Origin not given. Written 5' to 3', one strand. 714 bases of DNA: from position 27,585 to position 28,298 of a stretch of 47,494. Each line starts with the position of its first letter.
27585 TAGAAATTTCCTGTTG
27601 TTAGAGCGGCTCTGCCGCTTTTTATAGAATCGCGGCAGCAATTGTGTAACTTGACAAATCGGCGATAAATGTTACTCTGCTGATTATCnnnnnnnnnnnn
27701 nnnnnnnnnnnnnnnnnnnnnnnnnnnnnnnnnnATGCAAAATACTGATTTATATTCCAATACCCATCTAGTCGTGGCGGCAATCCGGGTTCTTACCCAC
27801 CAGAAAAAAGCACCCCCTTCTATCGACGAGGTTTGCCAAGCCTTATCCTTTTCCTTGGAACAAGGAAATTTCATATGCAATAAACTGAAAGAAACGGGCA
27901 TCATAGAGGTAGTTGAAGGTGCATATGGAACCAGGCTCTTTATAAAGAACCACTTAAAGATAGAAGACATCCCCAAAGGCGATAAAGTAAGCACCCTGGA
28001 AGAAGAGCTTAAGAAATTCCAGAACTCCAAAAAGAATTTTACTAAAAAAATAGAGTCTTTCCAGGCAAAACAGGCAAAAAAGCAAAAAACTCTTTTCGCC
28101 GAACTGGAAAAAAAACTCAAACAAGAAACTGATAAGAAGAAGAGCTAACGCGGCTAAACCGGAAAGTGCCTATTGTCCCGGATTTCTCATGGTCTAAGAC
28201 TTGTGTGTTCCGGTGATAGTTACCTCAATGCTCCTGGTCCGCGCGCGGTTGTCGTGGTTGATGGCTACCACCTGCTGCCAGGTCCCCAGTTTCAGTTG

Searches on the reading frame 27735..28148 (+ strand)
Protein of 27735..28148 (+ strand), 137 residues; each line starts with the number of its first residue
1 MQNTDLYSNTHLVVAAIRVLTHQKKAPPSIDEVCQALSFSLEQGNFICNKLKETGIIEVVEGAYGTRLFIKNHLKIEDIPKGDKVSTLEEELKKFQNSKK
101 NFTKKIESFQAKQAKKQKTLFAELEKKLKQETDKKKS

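Call 81: search_protein_families(library=pfam, proteins=[window:27735-28148:+], max_evalue=10)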
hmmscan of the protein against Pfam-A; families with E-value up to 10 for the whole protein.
window:27735-28148:+ (137 aa): 4 families
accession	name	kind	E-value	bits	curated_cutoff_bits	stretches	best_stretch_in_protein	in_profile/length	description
PF02082.26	Rrf2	-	0.00035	21.2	30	1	10-134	5-123/132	Iron-dependent Transcriptional regulator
PF08954.16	Trimer_CC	-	0.032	14.3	27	1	79-97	15-33/52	Trimerisation motif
PF01726.22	LexA_DNA_bind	-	0.11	12.7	23.7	1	13-61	11-60/65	LexA DNA binding domain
PF13643.11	DUF4145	-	0.47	11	23.1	1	87-119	21-56/88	Domain of unknown function (DUF4145)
